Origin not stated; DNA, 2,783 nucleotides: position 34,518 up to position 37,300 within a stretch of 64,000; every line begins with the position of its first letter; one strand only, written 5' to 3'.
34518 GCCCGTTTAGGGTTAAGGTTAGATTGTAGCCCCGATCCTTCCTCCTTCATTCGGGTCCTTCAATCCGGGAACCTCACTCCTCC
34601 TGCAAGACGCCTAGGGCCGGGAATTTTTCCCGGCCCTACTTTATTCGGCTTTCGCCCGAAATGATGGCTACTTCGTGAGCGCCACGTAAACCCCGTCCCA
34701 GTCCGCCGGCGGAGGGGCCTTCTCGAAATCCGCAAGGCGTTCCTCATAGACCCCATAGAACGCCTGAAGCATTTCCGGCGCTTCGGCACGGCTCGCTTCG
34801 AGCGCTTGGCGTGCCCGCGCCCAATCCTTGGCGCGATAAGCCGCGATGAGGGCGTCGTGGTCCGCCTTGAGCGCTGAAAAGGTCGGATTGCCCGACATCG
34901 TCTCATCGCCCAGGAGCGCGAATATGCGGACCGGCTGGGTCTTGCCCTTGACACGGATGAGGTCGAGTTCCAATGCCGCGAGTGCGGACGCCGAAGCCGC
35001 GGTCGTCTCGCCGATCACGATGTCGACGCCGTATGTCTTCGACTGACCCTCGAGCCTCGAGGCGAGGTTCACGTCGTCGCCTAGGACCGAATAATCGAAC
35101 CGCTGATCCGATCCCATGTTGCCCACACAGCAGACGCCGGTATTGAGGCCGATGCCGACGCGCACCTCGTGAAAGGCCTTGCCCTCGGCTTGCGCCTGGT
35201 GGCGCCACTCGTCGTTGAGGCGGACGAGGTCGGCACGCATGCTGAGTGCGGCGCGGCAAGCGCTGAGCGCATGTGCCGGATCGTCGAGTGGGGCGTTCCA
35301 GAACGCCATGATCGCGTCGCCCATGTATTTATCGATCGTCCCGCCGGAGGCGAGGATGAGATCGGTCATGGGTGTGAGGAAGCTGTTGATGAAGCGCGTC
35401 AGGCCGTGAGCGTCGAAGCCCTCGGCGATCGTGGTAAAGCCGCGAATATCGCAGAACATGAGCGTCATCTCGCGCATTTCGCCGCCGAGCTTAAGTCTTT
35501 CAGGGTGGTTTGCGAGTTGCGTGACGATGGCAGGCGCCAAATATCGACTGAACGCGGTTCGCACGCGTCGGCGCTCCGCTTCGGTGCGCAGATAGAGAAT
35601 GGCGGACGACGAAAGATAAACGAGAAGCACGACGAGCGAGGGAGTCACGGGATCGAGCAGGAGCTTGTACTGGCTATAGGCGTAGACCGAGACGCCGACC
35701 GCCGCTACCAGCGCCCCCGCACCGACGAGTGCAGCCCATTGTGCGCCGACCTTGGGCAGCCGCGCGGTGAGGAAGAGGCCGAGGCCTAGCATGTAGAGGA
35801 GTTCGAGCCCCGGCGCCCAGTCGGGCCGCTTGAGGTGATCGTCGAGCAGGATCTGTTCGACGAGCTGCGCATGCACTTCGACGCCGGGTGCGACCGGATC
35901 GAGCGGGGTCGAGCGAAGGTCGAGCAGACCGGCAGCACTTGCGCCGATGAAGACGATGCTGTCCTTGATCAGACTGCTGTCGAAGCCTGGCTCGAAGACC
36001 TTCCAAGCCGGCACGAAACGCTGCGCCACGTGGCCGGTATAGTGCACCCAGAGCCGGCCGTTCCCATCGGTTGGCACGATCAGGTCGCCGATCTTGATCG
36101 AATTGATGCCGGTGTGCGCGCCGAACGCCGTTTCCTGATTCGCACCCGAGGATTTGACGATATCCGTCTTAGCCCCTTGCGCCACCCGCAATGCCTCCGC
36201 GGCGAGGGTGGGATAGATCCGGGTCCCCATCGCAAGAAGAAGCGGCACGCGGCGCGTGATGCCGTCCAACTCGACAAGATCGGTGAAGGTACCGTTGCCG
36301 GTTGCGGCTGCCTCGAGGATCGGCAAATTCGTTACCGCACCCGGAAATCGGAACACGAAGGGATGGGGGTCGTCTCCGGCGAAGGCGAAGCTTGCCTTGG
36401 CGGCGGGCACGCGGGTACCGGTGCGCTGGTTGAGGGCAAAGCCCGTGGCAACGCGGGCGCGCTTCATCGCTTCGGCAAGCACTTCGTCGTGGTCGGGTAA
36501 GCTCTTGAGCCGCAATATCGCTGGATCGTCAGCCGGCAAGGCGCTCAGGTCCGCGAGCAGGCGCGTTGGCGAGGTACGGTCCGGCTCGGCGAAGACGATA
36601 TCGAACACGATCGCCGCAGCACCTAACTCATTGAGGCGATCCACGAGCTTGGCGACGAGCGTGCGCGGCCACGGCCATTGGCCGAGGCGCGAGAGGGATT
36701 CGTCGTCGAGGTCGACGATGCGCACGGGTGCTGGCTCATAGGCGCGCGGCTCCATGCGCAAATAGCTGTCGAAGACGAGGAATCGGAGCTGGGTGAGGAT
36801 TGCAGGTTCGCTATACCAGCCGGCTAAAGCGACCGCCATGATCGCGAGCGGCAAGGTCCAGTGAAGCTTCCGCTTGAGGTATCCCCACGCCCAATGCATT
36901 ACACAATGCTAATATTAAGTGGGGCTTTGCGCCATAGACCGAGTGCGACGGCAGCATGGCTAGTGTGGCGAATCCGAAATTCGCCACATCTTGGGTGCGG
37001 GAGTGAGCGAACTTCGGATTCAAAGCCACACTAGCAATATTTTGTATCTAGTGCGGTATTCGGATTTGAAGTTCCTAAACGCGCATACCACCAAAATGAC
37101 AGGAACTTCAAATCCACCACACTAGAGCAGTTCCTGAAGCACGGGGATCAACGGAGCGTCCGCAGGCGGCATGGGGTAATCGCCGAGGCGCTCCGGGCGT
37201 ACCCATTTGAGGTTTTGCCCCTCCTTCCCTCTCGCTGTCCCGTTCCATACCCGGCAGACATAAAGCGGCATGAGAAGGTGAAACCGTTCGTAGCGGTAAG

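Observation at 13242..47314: A family of roughly 165-bp CTAG-bounded, two-hairpin MITE-like repeats: four full copies and one half copy in 64 kb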

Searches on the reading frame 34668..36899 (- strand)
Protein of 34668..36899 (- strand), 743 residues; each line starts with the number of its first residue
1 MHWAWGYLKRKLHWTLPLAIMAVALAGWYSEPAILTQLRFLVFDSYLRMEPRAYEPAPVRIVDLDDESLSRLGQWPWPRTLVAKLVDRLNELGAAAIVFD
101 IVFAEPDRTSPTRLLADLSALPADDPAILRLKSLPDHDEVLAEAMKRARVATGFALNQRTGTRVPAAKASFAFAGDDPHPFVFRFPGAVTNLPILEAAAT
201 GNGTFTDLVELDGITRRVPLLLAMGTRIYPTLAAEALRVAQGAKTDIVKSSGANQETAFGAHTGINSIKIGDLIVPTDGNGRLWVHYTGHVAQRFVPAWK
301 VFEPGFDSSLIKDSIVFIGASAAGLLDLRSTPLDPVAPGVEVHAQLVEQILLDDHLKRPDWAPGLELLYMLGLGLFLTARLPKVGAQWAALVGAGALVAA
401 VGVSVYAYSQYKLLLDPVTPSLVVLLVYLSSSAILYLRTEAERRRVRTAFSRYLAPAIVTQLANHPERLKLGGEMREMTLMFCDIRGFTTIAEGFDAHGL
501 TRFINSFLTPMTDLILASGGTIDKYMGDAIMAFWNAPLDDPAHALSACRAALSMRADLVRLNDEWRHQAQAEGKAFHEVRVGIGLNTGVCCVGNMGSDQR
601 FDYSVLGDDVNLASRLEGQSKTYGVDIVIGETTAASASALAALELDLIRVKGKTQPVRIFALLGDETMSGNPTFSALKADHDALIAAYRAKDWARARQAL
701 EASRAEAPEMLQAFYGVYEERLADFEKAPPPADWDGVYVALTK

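Call 18: search_protein_families(library=pfam, proteins=[window:34668-36899:-])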
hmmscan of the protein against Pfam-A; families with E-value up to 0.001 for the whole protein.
window:34668-36899:- (743 aa): 2 families
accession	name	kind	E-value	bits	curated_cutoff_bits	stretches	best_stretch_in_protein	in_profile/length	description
PF05226.16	CHASE2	-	9.7e-58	196.2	26.3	1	22-375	3-253/257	CHASE2 domain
PF00211.25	Guanylate_cyc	-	5.6e-19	68.9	21.9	1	476-655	7-175/183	Adenylate and Guanylate cyclase catalytic domain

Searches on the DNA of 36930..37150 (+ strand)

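Call 19: search_dna_similar(query=window:36956-37129:+, collection=plasmids, mode=distant, max_rows=40)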
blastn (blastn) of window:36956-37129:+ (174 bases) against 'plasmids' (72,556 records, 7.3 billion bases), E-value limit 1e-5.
Records with a match: 3; places in all: 3; records where one place covers at least 80% of the query: 0.
Best place of each record, by identity: 60-80% 3.
By first word of the organism name: Ochrobactrum 1; Labrenzia 1; Roseibium 1.
By predicted mobility (MOB-suite, as given by PLSDB): non-mobilizable 3.
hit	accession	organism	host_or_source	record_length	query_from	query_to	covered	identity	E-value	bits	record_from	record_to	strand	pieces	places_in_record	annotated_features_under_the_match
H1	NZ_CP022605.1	Ochrobactrum quorumnocens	cell culture,rhizosphere of potato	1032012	49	173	72%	77.6%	9e-17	93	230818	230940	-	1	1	record has no annotation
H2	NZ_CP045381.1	Labrenzia sp. THAF35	pure culture,Surface of a polyethylene ...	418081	50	171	70%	73.0%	2e-6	59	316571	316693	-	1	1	SDR family oxidoreductase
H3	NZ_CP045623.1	Roseibium aggregatum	-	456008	50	171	70%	72.0%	2e-6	60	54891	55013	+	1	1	SDR family oxidoreductase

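Call 21: get_annotated_region(hit=H1, flank=1500)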
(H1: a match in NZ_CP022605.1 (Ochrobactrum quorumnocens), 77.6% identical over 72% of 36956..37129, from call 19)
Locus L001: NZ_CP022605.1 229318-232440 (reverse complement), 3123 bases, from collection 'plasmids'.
description: [Ochrobactrum] quorumnocens strain A44 plasmid unnamed1, complete sequence
organism: Ochrobactrum quorumnocens (NCBI taxid 271865)
taxonomy: Bacteria; Pseudomonadota; Alphaproteobacteria; Hyphomicrobiales; Brucellaceae; Ochrobactrum; Ochrobactrum quorumnocens
host: -; source: cell culture,rhizosphere of potato; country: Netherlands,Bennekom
typing (MOB-suite, as given by PLSDB): non-mobilizable
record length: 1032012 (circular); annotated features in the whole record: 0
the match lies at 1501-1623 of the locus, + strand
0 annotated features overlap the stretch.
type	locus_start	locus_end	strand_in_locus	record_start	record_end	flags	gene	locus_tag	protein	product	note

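Call 22: get_annotated_region(hit=H2, flank=1500)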
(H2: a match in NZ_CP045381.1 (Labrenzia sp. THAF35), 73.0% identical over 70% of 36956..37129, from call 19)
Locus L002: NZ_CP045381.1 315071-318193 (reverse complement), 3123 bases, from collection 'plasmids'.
description: Labrenzia sp. THAF35 plasmid pTHAF35_a, complete sequence
organism: Labrenzia sp. THAF35 (NCBI taxid 2587854)
taxonomy: Bacteria; Pseudomonadota; Alphaproteobacteria; Hyphomicrobiales; Stappiaceae; Labrenzia; Labrenzia sp. THAF35
host: -; source: pure culture,Surface of a polyethylene microplastic particle present in tank 6 of a marine aquarium ...; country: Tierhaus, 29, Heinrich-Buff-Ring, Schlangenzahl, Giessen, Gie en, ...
typing (MOB-suite, as given by PLSDB): non-mobilizable
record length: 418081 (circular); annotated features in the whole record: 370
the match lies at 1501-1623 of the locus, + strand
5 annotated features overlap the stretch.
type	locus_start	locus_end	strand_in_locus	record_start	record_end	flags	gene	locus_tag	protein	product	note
CDS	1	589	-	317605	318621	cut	-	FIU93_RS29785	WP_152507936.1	TRAP transporter substrate-binding protein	-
CDS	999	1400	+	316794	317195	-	-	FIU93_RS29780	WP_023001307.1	thioesterase family protein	-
CDS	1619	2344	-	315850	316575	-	-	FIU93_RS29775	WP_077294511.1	SDR family oxidoreductase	-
CDS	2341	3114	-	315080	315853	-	-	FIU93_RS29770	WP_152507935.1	cyclase family protein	-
CDS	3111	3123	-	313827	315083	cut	-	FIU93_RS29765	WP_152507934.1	SDR family NAD(P)-dependent oxidoreductase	-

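Call 29: search_rna_families(source=window, start=36930, end=37150, threshold=evalue, max_evalue=10, show_alignments=2)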
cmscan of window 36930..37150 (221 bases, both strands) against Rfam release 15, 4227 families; matches with E-value up to 10: 17.
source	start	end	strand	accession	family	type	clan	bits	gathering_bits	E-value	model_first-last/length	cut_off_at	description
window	37045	37126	-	RF03631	MIR3440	Gene; miRNA;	-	21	105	0.025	1-127/127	no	MIR3440 microRNA precursor family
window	37047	37132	+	RF01028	mir-633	Gene; miRNA;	-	19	90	0.19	12-78/85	no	mir-633 microRNA precursor family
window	36956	37037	+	RF03715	mir-977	Gene; miRNA;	-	18.7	109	0.26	1-90/90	no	mir-977 microRNA precursor family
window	36964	37031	-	RF03903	mir-679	Gene; miRNA;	-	18.4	80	0.18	1-74/74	no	mir-679 microRNA precursor family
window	36959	37035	+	RF00984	mir-576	Gene; miRNA;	-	17.9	99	0.24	1-90/90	no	mir-576 microRNA precursor family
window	37063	37114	+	RF00637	mir-276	Gene; miRNA;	-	17.4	62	0.066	22-71/90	no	mir-276 microRNA precursor family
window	36959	37035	-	RF04049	MIR7127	Gene; miRNA;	-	16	100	1.3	1-132/132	no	MIR7127 microRNA precursor family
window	37063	37114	-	RF00637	mir-276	Gene; miRNA;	-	15.9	62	0.2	22-71/90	no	mir-276 microRNA precursor family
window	37046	37127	+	RF03349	mir-3151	Gene; miRNA;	-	15.7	83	3.6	1-85/85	no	mir-3151 microRNA precursor family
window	37046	37131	-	RF00781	mir-505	Gene; miRNA;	-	15.4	60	1.2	1-83/83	no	mir-505 microRNA precursor family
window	36960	37033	-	RF04198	MIR8670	Gene; miRNA;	-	15.2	150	2.1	1-142/142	no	MIR8670 microRNA precursor family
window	37047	37126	-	RF03906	mir-3199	Gene; miRNA;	-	15.2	100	4.8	1-87/87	no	mir-3199 microRNA precursor family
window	37045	37128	+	RF03187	MIR1512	Gene; miRNA;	-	15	79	2.9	1-94/94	no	MIR1512 microRNA precursor family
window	36952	37000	+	RF00671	mir-138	Gene; miRNA;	-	13.5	50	3.1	1-78/78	no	mir-138 microRNA precursor family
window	37048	37124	-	RF04198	MIR8670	Gene; miRNA;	-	13.5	150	5.6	1-142/142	no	MIR8670 microRNA precursor family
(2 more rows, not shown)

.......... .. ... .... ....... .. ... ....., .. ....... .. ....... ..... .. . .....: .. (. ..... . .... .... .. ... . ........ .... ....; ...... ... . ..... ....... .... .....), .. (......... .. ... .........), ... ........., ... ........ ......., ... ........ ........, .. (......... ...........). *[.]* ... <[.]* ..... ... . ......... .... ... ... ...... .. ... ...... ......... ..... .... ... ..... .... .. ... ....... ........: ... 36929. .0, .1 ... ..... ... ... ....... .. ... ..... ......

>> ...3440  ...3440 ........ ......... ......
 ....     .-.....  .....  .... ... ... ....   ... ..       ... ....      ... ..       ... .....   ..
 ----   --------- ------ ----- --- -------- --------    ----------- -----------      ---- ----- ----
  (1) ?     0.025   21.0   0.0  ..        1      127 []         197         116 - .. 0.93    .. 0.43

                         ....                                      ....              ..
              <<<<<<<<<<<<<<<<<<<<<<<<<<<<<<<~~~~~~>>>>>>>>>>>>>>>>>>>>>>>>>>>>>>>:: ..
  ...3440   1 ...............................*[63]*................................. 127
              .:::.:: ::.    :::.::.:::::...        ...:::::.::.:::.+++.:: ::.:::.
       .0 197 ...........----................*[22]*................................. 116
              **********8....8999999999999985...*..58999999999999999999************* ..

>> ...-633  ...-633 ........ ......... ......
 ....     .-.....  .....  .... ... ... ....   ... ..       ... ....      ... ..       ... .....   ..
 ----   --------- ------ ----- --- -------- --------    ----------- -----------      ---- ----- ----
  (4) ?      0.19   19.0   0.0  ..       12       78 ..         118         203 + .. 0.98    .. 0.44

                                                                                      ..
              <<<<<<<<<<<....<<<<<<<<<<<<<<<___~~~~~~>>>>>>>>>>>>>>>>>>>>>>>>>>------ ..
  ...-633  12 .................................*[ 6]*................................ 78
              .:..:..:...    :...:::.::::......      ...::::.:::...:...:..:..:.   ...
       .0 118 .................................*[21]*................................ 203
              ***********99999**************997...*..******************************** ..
